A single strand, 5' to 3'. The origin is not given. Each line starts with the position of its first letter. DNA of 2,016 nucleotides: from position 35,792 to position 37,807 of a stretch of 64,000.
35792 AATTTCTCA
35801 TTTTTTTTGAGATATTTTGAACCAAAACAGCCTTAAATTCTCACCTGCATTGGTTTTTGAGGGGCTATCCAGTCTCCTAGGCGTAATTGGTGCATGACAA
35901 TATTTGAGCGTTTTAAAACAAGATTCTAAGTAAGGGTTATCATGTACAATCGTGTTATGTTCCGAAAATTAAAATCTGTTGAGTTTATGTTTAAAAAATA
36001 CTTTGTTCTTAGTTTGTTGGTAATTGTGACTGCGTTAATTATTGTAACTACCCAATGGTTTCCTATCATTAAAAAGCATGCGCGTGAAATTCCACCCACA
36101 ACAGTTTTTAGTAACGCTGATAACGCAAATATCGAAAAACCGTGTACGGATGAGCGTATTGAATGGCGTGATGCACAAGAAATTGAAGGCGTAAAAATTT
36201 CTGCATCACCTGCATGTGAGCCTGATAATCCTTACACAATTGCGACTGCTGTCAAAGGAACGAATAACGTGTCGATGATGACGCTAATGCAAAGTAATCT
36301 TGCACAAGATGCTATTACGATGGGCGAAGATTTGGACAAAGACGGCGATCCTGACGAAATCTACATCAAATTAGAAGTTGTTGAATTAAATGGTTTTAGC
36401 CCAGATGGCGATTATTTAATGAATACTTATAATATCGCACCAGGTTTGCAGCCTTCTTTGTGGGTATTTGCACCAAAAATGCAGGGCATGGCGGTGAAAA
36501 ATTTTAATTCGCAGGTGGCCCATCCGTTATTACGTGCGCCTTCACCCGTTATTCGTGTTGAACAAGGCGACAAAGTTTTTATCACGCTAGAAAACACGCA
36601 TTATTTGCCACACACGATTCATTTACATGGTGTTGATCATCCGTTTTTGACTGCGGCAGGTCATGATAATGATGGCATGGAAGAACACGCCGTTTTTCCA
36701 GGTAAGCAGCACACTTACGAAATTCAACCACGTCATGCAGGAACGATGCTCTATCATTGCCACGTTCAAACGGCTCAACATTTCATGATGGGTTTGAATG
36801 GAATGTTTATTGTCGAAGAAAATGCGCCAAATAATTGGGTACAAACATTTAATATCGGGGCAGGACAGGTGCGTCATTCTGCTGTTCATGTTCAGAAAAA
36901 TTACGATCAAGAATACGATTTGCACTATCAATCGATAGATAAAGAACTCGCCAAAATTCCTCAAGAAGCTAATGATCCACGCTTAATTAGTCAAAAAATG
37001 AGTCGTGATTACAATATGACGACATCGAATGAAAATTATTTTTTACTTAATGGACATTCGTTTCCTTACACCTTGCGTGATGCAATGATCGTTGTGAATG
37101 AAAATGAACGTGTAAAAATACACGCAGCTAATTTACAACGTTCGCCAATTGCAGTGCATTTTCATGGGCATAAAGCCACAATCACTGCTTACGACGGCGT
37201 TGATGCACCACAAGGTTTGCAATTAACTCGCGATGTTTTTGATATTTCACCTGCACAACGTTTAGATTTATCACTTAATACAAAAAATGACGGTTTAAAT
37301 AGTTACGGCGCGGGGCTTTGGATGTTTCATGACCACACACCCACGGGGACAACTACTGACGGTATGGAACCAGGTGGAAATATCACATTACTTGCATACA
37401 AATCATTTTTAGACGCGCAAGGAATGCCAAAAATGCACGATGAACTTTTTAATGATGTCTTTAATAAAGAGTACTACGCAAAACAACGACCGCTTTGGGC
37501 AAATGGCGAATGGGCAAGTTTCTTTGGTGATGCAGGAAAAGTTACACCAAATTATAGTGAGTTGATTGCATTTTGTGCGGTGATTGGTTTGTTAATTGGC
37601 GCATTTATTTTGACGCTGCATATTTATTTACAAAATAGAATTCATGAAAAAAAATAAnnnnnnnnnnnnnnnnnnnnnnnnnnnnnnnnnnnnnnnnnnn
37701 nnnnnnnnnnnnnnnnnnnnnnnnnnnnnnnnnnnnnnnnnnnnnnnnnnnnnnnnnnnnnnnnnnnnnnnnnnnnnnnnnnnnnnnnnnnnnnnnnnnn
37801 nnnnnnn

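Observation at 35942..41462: Membrane-anchored two-domain multicopper oxidase plus tethered blue-copper protein encoded directly upstream of pmoCAB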

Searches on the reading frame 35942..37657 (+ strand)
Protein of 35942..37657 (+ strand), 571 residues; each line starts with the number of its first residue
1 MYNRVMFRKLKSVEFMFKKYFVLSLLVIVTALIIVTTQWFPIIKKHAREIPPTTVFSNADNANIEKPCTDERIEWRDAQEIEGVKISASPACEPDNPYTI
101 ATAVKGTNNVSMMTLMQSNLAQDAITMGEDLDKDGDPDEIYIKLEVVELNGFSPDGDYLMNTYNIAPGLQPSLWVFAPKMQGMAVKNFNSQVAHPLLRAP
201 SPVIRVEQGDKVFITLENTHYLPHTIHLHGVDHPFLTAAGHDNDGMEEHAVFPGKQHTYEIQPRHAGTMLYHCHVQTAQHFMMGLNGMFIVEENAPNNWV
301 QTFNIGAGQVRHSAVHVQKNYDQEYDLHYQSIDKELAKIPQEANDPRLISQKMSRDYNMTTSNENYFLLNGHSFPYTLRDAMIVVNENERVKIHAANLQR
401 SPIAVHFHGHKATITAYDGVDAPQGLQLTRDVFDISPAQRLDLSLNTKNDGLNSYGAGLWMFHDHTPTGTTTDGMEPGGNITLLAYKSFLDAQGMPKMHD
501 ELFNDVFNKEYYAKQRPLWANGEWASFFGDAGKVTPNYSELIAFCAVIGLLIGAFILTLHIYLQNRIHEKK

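Call 3: search_protein_families(library=pfam, proteins=[window:35942-37657:+], max_evalue=0.01)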
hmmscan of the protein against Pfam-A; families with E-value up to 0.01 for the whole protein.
window:35942-37657:+ (571 aa): 3 families
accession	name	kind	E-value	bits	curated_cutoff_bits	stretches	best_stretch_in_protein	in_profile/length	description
PF07732.21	Cu-oxidase_3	-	1.5e-21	77.1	21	2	199-294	24-117/119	Multicopper oxidase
PF07731.20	Cu-oxidase_2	-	1.4e-18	67.4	20.4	2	197-293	28-135/137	Multicopper oxidase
PF00394.28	Cu-oxidase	-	0.00012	22.7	21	1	346-450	16-125/157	Multicopper oxidase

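Call 4: search_protein_families(library=ncbifam, proteins=[window:35942-37657:+], max_evalue=0.01)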
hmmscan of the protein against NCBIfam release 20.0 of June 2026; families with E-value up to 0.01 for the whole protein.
window:35942-37657:+ (571 aa): 6 families
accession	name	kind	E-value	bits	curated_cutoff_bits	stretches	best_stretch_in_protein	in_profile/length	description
TIGR02376.1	Cu_nitrite_red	equivalog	1.7e-10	40.8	296.3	1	200-399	57-237/326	copper-containing nitrite reductase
TIGR01480.1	copper_res_A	subfamily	1.8e-10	39.9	478.95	1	199-296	73-165/593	copper resistance system multicopper oxidase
TIGR03388.1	ascorbase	equivalog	1.8e-08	33.5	614.8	1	199-298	29-126/542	L-ascorbate oxidase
NF008205.1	PRK10965.1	equivalog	3e-08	32.9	525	1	201-296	76-168/529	multicopper oxidase CueO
TIGR03389.1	laccase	equivalog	1.1e-07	31.1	558.9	1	199-284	31-116/539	laccase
TIGR03390.1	ascorbOXfungal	equivalog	8.3e-06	24.6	445.35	1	199-297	36-133/538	L-ascorbate oxidase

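Call 5: find_homologous_proteins(query=window:35942-37657:+)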
Query window:35942-37657:+ (571 aa): 2776 proteins with E <= 0.001 among 8000 candidates; the best 120 are listed.
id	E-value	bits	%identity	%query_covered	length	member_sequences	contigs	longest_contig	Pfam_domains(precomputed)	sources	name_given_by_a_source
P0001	0.0e+0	1332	99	100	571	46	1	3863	PF07731.21,PF07732.22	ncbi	ncbi:MAG: multicopper oxidase domain-containing protein [Methylococcales bacterium]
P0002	0.0e+0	1204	90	97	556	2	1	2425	PF07731.21,PF00394.29,PF07732.22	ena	-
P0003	0.0e+0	1187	89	97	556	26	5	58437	PF07731.21,PF00394.29,PF07732.22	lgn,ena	-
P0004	0.0e+0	1173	89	97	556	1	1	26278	PF07731.21,PF00394.29,PF07732.22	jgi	jgi:FtsP/CotA-like multicopper oxidase with cupredoxin domain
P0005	0.0e+0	1162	88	97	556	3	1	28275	PF07731.21,PF00394.29,PF07732.22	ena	-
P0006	0.0e+0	1160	89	93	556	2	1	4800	PF07731.21,PF07732.22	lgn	-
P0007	0.0e+0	1151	86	97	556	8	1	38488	PF07731.21,PF07732.22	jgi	jgi:FtsP/CotA-like multicopper oxidase with cupredoxin domain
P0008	0.0e+0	1151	85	98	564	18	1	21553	PF07731.21,PF07732.22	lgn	-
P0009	0.0e+0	1143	86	96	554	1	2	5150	PF07731.21,PF00394.29,PF07732.22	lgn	-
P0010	0.0e+0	1136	86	97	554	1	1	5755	PF07731.21,PF00394.29,PF07732.22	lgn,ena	-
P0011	0.0e+0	1134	86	97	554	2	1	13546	PF07731.21,PF00394.29,PF07732.22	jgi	jgi:manganese oxidase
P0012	0.0e+0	1134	85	97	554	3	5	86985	PF07731.21,PF00394.29,PF07732.22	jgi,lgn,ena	-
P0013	0.0e+0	1131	85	97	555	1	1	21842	PF07731.21,PF07732.22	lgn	-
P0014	0.0e+0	1123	85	96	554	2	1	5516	PF07731.21,PF00394.29,PF07732.22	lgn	-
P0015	0.0e+0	1122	85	97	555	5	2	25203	PF07731.21,PF07732.22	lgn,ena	-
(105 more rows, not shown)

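Call 8: find_related_loci(query=A1, collection=genome_contigs, flank=8000)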
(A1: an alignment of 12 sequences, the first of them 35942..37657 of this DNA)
Query A1 (571 aa) in genome_contigs; peptide patterns used: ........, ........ (x = any residue, [..] = any of these).
598 stretches matched a pattern (row limit reached: there are more); 485 encode a relative of the query (tblastn E <= 1e-3); the best 80 are kept; 80 distinct loci.
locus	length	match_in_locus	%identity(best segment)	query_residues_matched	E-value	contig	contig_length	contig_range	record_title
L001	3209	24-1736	97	1-571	0e+0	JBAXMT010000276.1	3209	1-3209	MAG: Methylococcaceae bacterium isolate ELA460 MAG460_276, whole genome shotgun sequence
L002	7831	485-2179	95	7-571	0e+0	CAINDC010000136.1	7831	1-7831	MAG: uncultured proteobacterium isolate Kiruna_bin-05821 genome assembly, contig: bin-05821:136/266, whole genome shotgu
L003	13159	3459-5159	89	5-571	0e+0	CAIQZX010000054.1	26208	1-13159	MAG: uncultured proteobacterium isolate LJ-3-4m_bin-0427 genome assembly, contig: bin-0427:054/223, whole genome shotgun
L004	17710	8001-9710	87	1-570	0e+0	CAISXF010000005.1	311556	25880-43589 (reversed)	MAG: uncultured proteobacterium isolate LJ-5-9m_bin-0986 genome assembly, contig: bin-0986:005/121, whole genome shotgun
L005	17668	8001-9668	89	16-571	0e+0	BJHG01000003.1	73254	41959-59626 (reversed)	Methylococcaceae bacterium LBMAG_Gammaproteobacteria_hypo.bin1_Meth ylobacter DNA, sequence003, whole genome shotgun seq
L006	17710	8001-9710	86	1-570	0e+0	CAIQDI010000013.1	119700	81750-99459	MAG: uncultured proteobacterium isolate Ja1-D5_bin-340 genome assembly, contig: bin-340:13/39, whole genome shotgun sequ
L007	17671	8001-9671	88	14-570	0e+0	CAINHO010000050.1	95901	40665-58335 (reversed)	MAG: uncultured proteobacterium isolate MJ120702A_bin-449 genome assembly, contig: bin-449:50/51, whole genome shotgun s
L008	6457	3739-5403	88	16-570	0e+0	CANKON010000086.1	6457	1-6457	MAG: Methylococcaceae bacterium isolate RH-9nov16-326 genome assembly, contig: RH-9nov16-C-C32242, whole genome shotgun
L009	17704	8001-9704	85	1-570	0e+0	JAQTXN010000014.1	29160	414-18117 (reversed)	MAG: Methylococcales bacterium isolate STC_14 NODE_3215_length_29160_cov_3.440705_Sandtown_C, whole genome shotgun seque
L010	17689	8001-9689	84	9-571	0e+0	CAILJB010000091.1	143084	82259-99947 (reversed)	MAG: uncultured proteobacterium isolate MJ-time_bin-5735 genome assembly, contig: bin-5735:091/135, whole genome shotgun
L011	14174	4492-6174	86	10-570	0e+0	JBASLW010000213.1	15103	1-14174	MAG: Methylococcaceae bacterium isolate MFD12109_ilm_asm_bin23 k127_227352, whole genome shotgun sequence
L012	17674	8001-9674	85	14-571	0e+0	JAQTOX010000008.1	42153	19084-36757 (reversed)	MAG: Methylococcales bacterium isolate STB_102 NODE_1894_length_42153_cov_3.353638_Sandtown_B, whole genome shotgun sequ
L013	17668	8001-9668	79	14-570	0e+0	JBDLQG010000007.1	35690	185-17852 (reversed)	MAG: Pseudomonadota bacterium isolate hugercreek_2019_sw_WHONDRS-S19S_0044_F_bin.32 scaffold_210, whole genome shotgun s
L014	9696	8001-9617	80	10-548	0e+0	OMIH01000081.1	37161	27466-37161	Methylococcaceae bacterium isolate AM_0244 genome assembly, contig: DGE0008AM2008_1_188804, whole genome shotgun sequenc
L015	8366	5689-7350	78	16-570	0e+0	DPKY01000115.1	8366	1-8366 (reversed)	MAG TPA_asm: Methylococcaceae bacterium isolate UBA10906 contig_12947, whole genome shotgun sequence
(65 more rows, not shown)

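Call 17: search_solved_structures(query=window:35987-37657:+, max_evalue=0.001, show_alignments=3)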
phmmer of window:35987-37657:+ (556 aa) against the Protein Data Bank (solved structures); distinct sequences matched with E-value up to 0.001: 136 (the best 60 are shown).
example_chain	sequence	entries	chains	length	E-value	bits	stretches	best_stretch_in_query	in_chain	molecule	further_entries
3g5w_A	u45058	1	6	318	1e-25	93.6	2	183-281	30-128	Multicopper oxidase type 1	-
2zwn_A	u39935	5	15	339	3.9e-25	91.6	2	183-281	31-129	two-domain type laccase | Multicopper oxidase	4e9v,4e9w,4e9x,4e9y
3gdc_A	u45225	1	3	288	4.8e-13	51.7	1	183-278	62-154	Multicopper oxidase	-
5n0k_A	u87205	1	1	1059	2.3e-12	49.5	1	184-360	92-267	Ceruloplasmin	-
5n4l_A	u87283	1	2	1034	2.9e-12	49.2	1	184-360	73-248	Ceruloplasmin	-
1kcw_A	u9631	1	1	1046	4.8e-12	48.4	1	173-276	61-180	CERULOPLASMIN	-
4enz_A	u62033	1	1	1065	6.3e-12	48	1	173-276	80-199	Ceruloplasmin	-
7rab_A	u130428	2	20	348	2.1e-11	46.3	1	184-279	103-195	multicopper oxidase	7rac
2j5w_A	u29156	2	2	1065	2.9e-11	45.8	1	173-276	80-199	CERULOPLASMIN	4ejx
9cck_C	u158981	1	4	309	7.7e-11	44.4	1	184-277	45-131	Copper-containing nitrite reductase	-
4f7k_A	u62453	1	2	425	1.1e-10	43.9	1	184-282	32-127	Laccase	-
6vox_A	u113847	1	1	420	1.2e-10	43.8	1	183-286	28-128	Copper oxidase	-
9cck_A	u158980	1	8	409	1.3e-10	43.7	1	184-277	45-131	Copper-containing nitrite reductase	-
8z59_A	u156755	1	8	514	1.6e-10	43.4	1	184-319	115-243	Bilirubin oxidase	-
6vow_A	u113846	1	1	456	5.3e-10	41.7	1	183-286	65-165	multicopper oxidase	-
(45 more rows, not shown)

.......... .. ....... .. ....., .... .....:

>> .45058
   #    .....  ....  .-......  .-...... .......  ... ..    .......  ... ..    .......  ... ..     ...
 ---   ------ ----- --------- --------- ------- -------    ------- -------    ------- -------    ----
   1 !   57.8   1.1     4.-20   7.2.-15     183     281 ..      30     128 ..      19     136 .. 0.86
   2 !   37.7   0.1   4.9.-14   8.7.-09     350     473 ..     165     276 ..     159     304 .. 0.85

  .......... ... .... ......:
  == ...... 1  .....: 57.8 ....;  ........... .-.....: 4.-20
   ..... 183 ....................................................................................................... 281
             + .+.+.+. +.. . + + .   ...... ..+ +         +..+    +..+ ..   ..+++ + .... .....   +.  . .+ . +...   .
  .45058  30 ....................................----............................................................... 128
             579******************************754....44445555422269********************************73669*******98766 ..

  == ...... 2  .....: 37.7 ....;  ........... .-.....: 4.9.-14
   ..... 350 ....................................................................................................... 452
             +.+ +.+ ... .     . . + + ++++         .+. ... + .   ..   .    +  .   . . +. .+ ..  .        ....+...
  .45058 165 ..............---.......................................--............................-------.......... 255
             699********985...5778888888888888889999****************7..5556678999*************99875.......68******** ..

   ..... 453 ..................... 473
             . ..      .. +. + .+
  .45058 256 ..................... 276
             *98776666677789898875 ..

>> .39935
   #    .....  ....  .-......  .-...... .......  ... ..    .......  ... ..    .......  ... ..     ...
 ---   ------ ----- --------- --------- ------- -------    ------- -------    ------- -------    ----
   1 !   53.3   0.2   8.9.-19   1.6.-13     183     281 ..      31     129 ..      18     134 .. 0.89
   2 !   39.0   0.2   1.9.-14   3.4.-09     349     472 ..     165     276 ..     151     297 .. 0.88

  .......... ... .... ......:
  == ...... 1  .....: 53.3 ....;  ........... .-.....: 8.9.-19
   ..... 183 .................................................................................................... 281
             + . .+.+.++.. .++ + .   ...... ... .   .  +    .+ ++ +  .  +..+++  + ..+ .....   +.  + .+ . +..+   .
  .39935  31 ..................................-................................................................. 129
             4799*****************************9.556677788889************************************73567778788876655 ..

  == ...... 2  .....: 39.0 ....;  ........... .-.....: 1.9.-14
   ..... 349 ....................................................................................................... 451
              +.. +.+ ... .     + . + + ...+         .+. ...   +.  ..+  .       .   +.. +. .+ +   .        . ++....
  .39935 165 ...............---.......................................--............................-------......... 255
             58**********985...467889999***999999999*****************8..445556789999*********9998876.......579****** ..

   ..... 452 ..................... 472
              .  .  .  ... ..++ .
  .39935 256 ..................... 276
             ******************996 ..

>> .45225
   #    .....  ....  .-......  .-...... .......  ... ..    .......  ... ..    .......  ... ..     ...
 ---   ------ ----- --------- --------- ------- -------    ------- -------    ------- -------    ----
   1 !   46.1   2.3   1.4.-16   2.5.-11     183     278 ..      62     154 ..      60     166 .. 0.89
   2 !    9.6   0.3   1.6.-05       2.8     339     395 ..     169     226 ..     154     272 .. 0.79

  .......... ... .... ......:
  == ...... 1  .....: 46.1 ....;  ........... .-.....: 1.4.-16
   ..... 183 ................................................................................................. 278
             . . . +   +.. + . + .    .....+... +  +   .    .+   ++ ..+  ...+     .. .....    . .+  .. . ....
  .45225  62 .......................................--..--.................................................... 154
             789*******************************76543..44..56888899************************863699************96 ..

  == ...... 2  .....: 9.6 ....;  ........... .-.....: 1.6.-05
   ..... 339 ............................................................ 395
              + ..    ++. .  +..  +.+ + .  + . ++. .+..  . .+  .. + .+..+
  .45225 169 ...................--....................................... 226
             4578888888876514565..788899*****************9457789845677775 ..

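Call 35: search_protein_representatives(protein=window:35987-37657:+)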
Query: 556 residues. Proteins with E-value up to 0.001 (for the whole library): 2262; up to 1e-10: 471; up to 1e-30: 67. The best 150 are listed.
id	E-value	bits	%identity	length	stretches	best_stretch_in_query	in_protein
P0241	4.2e-165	566.9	54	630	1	59-521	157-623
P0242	1.4e-143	495.8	51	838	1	50-510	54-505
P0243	2.0e-143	495.3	46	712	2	39-506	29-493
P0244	1.6e-141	489.1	49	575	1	52-515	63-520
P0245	1.9e-141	488.8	47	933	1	21-501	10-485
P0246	1.3e-137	476.1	50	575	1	41-496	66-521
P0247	2.4e-111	389.5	47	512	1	44-494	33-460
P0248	6.8e-110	384.7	47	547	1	51-507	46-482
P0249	6.4e-99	348.4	58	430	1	49-322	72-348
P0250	1.4e-98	347.3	52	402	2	208-382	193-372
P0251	2.6e-95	336.5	48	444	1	105-504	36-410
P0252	1.3e-92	327.6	47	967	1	105-504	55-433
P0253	8.3e-92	325.0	99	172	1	1-150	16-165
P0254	3.5e-88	313.0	44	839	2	104-479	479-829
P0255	1.7e-86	307.4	38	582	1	50-506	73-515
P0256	2.5e-86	306.9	42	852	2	86-529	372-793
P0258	8.6e-84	298.5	42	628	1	107-551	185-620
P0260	9.5e-78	278.6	41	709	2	105-504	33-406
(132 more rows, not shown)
